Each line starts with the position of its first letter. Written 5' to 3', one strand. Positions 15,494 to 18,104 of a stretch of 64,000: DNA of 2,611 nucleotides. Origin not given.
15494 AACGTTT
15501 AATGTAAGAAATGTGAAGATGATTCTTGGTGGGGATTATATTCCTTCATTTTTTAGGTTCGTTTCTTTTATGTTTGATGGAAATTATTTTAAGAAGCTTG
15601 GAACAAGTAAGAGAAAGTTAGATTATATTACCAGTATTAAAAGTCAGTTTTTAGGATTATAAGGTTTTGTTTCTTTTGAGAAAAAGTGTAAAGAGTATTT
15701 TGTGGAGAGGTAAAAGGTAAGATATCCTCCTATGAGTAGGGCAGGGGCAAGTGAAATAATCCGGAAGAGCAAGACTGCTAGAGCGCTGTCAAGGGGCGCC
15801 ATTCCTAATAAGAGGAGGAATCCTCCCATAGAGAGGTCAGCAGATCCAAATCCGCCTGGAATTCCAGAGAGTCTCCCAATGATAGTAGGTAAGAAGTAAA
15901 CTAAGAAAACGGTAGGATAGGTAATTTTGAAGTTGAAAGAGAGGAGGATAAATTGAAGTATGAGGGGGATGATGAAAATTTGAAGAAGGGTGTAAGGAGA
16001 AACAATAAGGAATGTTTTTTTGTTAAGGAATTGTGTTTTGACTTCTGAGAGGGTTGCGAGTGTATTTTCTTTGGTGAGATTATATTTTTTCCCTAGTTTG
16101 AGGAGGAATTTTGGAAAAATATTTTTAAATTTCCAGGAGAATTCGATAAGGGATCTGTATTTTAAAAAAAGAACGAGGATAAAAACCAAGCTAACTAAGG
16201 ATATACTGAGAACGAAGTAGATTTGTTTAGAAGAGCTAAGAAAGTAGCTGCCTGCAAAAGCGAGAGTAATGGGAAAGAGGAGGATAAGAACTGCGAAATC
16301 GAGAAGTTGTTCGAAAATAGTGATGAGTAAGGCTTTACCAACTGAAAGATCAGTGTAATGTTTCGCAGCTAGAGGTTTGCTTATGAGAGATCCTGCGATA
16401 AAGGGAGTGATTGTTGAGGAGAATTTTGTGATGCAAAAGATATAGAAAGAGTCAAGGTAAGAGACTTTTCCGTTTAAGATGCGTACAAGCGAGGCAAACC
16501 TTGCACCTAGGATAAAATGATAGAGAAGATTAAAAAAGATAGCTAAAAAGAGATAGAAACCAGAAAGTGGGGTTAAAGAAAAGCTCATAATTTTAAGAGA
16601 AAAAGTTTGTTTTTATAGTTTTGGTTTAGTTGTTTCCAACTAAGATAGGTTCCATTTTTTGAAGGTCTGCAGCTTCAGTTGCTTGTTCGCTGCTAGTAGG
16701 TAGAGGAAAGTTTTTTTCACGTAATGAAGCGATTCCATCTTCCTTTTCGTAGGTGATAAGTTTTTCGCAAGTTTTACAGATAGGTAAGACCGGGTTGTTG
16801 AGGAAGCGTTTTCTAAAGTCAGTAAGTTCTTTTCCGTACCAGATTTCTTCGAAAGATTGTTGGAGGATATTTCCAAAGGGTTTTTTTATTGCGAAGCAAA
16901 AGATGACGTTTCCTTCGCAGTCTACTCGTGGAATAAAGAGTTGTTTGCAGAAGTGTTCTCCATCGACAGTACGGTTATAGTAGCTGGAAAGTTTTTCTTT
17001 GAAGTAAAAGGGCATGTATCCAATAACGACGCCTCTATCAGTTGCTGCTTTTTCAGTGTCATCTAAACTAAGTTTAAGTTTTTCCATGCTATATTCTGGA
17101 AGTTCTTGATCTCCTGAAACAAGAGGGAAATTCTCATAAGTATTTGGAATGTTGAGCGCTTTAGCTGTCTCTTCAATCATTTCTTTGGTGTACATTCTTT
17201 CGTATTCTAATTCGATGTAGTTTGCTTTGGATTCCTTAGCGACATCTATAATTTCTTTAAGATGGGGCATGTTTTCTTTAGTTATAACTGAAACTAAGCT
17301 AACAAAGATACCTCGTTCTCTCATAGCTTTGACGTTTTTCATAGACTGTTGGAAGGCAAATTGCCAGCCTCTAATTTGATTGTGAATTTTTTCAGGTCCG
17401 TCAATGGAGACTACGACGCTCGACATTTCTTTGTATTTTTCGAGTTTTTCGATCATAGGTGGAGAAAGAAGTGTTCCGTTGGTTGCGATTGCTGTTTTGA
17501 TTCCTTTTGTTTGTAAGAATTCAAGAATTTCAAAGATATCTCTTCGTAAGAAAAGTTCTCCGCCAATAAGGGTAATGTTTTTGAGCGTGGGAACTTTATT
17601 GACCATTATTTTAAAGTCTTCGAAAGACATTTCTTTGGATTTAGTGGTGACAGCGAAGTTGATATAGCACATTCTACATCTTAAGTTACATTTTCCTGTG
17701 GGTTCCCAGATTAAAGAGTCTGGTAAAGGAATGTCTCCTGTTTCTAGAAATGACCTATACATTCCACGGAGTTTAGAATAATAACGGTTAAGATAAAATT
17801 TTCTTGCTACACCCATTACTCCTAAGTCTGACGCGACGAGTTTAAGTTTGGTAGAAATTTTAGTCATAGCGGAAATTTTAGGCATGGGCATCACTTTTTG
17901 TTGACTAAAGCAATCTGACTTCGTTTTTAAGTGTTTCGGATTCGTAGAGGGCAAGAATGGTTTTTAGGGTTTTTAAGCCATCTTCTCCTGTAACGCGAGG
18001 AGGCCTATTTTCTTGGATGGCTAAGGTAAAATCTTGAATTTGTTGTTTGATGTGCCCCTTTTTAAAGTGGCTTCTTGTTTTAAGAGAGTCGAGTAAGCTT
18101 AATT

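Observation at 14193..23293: Five radical SAM enzymes (2 B12-binding, 3 SPASM) embedded in an AglB glycosylation island as two B12-rSAM/SPASM pairs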

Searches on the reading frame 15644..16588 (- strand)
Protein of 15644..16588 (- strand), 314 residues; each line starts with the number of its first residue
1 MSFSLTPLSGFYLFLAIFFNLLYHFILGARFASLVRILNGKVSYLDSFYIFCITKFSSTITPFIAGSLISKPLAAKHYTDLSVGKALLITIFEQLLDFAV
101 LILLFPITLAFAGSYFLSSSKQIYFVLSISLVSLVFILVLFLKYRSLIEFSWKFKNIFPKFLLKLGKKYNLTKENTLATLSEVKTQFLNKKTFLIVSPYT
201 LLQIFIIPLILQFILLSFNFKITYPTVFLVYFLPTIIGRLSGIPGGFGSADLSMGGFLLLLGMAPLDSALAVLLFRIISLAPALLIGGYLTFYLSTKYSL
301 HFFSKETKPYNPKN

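Call 3: search_protein_families(library=pfam, proteins=[window:15644-16588:-], max_evalue=0.001)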
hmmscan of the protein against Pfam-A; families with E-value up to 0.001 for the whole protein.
window:15644-16588:- (314 aa): 1 family
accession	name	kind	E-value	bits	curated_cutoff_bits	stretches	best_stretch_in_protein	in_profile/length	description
PF03706.18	LPG_synthase_TM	-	2.9e-29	102.9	33.4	1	8-287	31-302/302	Lysylphosphatidylglycerol synthase TM region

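Call 8: search_protein_families(library=ncbifam, proteins=[window:15644-16588:-], max_evalue=0.001)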
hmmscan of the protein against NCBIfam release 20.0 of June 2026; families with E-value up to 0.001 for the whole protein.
window:15644-16588:- (314 aa): 3 families
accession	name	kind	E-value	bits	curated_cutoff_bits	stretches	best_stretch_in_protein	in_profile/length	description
TIGR00374.1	TIGR00374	subfamily_domain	7.8e-25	88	43.2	1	8-297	27-316/323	flippase-like domain-containing protein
NF053789.1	GlcN_PG_flip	equivalog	4.8e-09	36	320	1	21-297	47-320/327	glucosaminyl phosphatidylglycerol flippase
NF033480.1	bifunc_MprF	equivalog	1.7e-08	33.3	600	1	185-292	188-295/841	bifunctional lysylphosphatidylglycerol flippase/synthetase MprF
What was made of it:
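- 15644..16588 (-): LPG_synthase_TM (TIGR00374 flippase-like) polytopic membrane protein; last gene of the minus-strand operon; its 3' end overlaps B12a by 19 nt. Family: Pfam E 3e-29 (call 3); NCBIfam flippase-like domain, with a weak hit to the GlcN-PG flippase (call 8).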

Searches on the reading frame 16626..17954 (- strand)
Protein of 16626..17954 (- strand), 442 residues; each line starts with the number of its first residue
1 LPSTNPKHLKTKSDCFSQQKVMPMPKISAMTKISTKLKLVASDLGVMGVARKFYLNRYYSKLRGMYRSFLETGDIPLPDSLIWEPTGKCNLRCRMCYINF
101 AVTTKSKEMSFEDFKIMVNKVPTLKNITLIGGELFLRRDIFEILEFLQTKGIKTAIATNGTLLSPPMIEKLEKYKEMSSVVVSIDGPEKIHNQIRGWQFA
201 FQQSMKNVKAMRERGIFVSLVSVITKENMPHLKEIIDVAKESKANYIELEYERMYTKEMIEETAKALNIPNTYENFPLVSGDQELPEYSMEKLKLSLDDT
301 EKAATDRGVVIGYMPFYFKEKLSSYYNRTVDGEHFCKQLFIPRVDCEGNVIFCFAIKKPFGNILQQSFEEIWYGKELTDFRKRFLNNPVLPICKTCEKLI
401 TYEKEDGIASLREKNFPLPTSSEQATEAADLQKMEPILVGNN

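Call 3: search_protein_families(library=pfam, proteins=[window:16626-17954:-], max_evalue=0.001)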
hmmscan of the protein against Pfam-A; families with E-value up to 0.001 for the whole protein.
window:16626-17954:- (442 aa): 3 families
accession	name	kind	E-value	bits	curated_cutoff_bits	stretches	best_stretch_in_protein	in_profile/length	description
PF04055.27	Radical_SAM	-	8.4e-24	85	29.5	1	84-237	2-164/166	Radical SAM superfamily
PF13186.11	SPASM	-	1.3e-10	41.8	21.5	1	344-397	10-67/67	Iron-sulfur cluster-binding domain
PF13353.11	Fer4_12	-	3.4e-05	24.6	22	1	88-191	14-120/137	4Fe-4S single cluster domain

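Call 8: search_protein_families(library=ncbifam, proteins=[window:16626-17954:-], max_evalue=0.001)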
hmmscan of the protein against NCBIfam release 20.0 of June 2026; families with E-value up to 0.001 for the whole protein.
window:16626-17954:- (442 aa): 75 families (the best 25 are shown)
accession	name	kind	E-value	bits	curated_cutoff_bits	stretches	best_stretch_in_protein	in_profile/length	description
TIGR04545.1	rSAM_ahbD_hemeb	equivalog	7.9e-31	107.7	500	1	82-244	3-167/339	heme b synthase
TIGR04054.1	rSAM_NirJ1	equivalog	4.8e-30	104.5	650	1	81-248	38-206/387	putative heme d1 biosynthesis radical SAM protein NirJ1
TIGR04051.1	rSAM_NirJ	equivalog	2.4e-29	102.4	515.45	1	81-245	4-169/354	heme d1 biosynthesis radical SAM protein NirJ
TIGR04546.1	rSAM_ahbC_deAc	equivalog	5.1e-28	98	650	1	81-247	41-208/390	12,18-didecarboxysiroheme deacetylase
TIGR04317.1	W_rSAM_matur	equivalog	8.8e-26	90.8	380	1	81-261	6-193/349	tungsten cofactor oxidoreductase radical SAM maturase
TIGR04055.1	rSAM_NirJ2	equivalog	9.7e-26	91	500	1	82-243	3-165/326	putative heme d1 biosynthesis radical SAM protein NirJ2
TIGR04053.2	TIGR04053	equivalog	1.2e-25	90.5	395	1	78-246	7-180/366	TIGR04053 family radical SAM/SPASM domain-containing protein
NF033640.1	N_Twi_rSAM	subfamily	2.8e-25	89.2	170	2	51-254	81-310/398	twitch domain-containing radical SAM protein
TIGR04133.1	rSAM_w_lipo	hypoth_equivalog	1e-24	87.2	425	1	80-238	25-188/350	TIGR04133 family radical SAM/SPASM protein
TIGR04347.1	pseudo_SAM_Halo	equivalog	1.8e-23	83.4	525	1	81-242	40-202/390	TIGR04347 family pseudo-SAM/SPASM protein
TIGR04250.1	SCM_rSAM_ScmE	equivalog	2.7e-22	79.2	400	1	78-237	2-163/358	SynChlorMet cassette radical SAM/SPASM protein ScmE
TIGR04251.1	SCM_rSAM_ScmF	equivalog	5.1e-22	78.7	400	1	86-250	11-180/353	SynChlorMet cassette radical SAM/SPASM protein ScmF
TIGR02109.1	PQQ_syn_pqqE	equivalog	3.1e-21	75.7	381.35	1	75-256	3-186/358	pyrroloquinoline quinone biosynthesis protein PqqE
TIGR03961.1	rSAM_PTO1314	hypoth_equivalog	4.2e-21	75.6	306.05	1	88-254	32-194/332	PTO1314 family radical SAM protein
NF050035.1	rSAM_WgK_link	exception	7e-21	74.6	650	1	86-247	16-179/367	radical SAM/SPASM peptide maturase WgkB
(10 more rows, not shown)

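Call 12: search_solved_structures(query=window:16626-17891:-, max_evalue=0.001)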
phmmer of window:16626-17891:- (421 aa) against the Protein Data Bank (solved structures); distinct sequences matched with E-value up to 0.001: 8.
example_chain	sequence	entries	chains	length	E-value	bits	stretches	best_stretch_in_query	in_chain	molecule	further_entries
6efn_A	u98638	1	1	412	1.2e-13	54.2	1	53-218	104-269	Sporulation killing factor maturation protein SkfB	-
7vob_C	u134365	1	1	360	2.6e-09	39.9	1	67-223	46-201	Cytosylglucuronate decarboxylase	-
7voc_C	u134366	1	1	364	2.6e-09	39.9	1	67-223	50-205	Cytosylglucuronate decarboxylase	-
7tol_A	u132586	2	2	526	1.5e-08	37.4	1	64-177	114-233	glycerol dibiphytanyl glycerol tetraether - macrocyclic archaeol synthase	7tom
8vpo_A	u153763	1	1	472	2.8e-08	36.5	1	64-223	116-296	Radical SAM core domain-containing protein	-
6c8v_A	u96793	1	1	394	6.7e-08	35.3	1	53-241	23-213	Coenzyme PQQ synthesis protein E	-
5v1q_A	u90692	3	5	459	4.3e-07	32.6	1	54-227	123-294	Radical SAM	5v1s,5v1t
5wgg_A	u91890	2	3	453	0.00029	23.3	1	64-220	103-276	Radical SAM domain protein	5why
